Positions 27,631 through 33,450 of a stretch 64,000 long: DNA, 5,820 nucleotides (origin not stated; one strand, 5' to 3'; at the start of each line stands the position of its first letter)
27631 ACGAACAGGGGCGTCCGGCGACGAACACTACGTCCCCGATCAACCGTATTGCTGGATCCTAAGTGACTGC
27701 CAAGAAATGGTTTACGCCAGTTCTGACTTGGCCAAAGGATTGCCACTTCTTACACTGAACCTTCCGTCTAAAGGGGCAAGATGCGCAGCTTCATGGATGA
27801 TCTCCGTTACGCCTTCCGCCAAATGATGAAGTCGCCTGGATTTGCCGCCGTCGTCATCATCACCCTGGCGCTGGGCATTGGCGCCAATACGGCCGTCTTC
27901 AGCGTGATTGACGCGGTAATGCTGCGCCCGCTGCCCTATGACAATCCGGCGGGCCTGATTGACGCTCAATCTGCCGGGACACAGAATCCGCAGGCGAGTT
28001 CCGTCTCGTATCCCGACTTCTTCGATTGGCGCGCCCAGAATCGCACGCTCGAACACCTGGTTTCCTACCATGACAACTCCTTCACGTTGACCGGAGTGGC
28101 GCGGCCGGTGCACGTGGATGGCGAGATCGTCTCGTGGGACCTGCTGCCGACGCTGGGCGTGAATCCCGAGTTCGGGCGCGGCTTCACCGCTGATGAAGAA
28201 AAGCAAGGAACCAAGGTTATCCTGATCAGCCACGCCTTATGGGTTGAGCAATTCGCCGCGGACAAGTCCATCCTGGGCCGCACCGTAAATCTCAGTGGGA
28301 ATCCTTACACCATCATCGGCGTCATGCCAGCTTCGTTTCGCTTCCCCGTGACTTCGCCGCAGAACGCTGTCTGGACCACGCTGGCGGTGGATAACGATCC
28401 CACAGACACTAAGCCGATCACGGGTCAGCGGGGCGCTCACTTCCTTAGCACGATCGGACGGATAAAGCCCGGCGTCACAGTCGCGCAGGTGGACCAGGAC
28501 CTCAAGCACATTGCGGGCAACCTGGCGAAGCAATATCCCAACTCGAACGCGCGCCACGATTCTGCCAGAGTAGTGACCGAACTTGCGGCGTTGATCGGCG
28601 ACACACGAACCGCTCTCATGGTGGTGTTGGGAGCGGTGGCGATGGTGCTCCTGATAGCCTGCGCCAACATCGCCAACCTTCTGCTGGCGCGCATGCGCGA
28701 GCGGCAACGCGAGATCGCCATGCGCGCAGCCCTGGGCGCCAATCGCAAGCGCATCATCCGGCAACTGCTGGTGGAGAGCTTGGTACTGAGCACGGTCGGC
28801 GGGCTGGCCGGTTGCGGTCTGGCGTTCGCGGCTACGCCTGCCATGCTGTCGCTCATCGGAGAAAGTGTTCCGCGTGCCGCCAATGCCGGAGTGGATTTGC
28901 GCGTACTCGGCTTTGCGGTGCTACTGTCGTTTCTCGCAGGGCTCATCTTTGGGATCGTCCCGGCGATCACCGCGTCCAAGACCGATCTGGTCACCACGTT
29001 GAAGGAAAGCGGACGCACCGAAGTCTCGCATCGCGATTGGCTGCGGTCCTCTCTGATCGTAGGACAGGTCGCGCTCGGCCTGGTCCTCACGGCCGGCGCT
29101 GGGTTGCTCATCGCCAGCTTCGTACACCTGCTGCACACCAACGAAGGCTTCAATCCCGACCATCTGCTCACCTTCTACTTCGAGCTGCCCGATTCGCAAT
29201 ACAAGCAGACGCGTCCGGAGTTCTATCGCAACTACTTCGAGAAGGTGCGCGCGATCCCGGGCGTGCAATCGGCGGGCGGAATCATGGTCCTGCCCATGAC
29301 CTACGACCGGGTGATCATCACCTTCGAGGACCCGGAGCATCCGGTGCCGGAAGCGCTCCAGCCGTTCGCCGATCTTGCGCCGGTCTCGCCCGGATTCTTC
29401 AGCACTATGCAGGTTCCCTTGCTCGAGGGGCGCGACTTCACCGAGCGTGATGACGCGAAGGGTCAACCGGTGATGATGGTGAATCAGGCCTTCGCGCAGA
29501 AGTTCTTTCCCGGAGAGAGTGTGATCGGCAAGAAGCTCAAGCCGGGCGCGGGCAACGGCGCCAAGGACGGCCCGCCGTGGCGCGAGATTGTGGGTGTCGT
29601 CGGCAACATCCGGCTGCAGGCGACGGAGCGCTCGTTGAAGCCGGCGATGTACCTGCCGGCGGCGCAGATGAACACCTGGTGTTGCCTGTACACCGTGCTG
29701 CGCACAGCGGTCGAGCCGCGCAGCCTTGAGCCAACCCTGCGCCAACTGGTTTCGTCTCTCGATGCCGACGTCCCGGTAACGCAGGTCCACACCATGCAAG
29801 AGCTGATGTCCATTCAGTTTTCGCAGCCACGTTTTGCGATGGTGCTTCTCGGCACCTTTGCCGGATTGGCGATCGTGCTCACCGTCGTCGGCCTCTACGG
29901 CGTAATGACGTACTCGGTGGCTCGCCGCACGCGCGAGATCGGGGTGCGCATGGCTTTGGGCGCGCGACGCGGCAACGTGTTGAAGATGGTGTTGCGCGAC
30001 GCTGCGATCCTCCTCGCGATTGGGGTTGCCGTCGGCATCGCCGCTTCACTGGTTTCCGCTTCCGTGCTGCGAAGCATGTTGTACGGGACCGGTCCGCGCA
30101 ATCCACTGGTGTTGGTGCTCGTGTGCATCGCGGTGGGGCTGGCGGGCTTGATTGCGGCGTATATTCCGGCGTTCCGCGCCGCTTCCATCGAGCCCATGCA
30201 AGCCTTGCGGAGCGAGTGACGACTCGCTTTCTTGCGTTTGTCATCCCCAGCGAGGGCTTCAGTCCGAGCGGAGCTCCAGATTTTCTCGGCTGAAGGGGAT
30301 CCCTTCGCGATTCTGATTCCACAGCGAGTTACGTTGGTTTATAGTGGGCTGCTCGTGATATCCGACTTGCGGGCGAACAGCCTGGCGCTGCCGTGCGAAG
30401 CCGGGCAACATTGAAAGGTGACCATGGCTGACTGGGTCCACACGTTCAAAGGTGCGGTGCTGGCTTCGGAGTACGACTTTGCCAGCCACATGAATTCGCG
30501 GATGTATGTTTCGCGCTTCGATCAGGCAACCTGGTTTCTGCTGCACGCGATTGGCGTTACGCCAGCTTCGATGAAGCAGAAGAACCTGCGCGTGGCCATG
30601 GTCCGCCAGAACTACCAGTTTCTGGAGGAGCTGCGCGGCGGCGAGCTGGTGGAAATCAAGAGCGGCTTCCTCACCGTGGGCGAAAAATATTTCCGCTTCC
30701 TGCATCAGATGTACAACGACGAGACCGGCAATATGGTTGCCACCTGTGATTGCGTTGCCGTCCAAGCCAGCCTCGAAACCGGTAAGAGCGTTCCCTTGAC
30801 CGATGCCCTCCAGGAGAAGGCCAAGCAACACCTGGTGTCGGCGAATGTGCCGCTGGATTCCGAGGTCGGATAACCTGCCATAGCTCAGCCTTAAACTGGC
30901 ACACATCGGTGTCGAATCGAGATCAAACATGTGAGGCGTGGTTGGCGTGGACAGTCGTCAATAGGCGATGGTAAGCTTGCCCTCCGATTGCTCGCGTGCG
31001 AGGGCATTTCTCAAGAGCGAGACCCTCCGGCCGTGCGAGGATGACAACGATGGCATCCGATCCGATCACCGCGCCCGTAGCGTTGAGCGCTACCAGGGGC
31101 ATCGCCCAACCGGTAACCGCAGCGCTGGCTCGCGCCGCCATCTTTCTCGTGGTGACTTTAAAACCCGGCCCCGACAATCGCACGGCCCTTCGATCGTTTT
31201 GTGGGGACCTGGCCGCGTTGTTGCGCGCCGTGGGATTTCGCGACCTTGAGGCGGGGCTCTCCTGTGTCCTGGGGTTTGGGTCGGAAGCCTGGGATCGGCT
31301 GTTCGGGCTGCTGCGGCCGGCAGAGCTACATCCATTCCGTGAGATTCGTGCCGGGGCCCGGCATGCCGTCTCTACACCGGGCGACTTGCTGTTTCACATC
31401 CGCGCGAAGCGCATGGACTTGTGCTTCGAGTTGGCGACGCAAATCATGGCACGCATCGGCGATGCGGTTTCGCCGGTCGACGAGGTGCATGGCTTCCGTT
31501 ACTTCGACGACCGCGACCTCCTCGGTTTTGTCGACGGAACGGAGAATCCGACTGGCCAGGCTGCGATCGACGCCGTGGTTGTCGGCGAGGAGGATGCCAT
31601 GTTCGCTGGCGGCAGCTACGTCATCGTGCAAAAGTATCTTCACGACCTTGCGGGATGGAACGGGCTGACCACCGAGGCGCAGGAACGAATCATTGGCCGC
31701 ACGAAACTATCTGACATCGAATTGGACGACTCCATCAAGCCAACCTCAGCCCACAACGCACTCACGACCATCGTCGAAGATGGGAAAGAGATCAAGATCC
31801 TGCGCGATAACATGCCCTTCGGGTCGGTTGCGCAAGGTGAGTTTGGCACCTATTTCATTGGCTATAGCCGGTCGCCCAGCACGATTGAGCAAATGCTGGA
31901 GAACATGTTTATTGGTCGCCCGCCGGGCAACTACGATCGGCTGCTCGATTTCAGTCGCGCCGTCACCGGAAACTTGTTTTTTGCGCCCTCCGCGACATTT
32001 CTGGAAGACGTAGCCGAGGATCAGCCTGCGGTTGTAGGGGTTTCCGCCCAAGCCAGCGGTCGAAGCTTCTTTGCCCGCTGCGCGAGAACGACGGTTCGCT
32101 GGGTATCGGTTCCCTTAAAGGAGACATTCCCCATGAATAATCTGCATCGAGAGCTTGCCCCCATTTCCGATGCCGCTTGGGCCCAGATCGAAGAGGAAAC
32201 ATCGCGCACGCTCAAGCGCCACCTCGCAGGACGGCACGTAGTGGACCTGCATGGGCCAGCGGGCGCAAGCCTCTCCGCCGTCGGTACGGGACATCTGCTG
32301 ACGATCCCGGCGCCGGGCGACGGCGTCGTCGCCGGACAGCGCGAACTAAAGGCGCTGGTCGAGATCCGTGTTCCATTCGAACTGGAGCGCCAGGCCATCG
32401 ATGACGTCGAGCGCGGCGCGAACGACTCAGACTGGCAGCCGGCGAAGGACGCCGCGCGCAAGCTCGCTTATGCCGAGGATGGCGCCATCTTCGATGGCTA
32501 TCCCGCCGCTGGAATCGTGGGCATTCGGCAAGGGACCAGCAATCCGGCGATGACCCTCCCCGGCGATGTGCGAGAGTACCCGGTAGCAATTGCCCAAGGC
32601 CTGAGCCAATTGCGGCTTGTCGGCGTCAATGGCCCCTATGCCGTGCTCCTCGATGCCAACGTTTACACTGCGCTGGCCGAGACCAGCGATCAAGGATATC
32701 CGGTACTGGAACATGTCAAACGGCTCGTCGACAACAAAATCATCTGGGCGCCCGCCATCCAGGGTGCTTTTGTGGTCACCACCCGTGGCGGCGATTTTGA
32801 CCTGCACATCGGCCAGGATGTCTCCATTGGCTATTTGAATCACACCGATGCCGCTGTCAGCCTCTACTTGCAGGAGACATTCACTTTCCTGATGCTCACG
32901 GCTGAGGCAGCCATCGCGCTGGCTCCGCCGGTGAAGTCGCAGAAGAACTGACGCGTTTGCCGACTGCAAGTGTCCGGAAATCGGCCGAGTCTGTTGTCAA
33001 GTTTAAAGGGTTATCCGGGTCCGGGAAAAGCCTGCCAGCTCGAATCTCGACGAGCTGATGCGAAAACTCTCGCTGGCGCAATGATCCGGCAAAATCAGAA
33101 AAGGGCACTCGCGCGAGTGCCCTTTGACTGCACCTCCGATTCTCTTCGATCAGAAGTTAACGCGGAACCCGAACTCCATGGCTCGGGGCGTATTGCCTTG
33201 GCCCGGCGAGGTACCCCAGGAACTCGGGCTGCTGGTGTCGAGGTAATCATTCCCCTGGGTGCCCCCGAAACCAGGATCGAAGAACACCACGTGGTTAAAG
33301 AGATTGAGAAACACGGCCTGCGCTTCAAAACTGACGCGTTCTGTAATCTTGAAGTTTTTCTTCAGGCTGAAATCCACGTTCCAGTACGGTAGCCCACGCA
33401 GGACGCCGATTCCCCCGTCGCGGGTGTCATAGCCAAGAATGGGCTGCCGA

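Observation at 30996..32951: Hidden DyP-peroxidase / encapsulin nanocompartment operon, shown as one 651-aa fusion ORF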

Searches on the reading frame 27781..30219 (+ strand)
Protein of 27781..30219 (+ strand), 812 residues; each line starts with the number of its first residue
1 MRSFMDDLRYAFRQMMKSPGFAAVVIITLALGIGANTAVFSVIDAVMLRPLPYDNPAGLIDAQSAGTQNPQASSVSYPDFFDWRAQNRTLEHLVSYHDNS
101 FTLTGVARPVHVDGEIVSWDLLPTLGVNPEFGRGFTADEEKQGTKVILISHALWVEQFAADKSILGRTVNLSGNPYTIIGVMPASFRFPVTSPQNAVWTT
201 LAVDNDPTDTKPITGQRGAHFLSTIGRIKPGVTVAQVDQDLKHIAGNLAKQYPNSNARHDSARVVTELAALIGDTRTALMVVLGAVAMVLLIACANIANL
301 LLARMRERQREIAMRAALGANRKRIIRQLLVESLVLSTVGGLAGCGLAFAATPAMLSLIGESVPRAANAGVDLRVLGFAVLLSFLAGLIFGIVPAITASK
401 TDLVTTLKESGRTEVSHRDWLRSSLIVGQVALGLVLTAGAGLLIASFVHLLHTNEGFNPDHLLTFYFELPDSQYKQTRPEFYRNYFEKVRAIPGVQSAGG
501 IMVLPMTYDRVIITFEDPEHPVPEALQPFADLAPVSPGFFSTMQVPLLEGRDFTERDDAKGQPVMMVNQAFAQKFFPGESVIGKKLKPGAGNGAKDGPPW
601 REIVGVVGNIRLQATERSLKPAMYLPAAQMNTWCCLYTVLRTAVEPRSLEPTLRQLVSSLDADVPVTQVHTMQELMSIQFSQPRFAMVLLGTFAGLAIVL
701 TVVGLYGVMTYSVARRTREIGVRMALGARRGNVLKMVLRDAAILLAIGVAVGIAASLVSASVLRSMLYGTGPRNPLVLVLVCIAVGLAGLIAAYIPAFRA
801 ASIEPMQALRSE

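Call 29: find_encoding_contigs(protein=window:27781-30219:+, flank=1000, max_places=3)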
Protein window:27781-30219:+ (812 aa): no gene with exactly this product is on record in the collection.

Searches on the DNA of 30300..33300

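Call 35: search_rna_families(source=window, start=30300, end=33300, threshold=evalue, max_evalue=1)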
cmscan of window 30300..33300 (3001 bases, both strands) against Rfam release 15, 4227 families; matches with E-value up to 1: 1.
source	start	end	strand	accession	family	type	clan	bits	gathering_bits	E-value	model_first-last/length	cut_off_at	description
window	33093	33162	-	RF02353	BjrC68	Gene; sRNA;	-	23.7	39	0.0038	1-82/82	no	Bradyrhizobiaceae sRNA BjrC68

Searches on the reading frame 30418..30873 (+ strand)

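Call 17: search_protein_families(library=pfam, proteins=[window:30418-30873:+], max_evalue=0.001)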
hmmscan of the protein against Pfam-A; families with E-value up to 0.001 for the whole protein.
window:30418-30873:+ (151 aa): 1 family
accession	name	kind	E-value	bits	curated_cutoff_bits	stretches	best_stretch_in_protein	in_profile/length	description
PF13279.12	4HBT_2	-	2.4e-18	67.2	25.5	1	14-134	1-121/122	Thioesterase-like superfamily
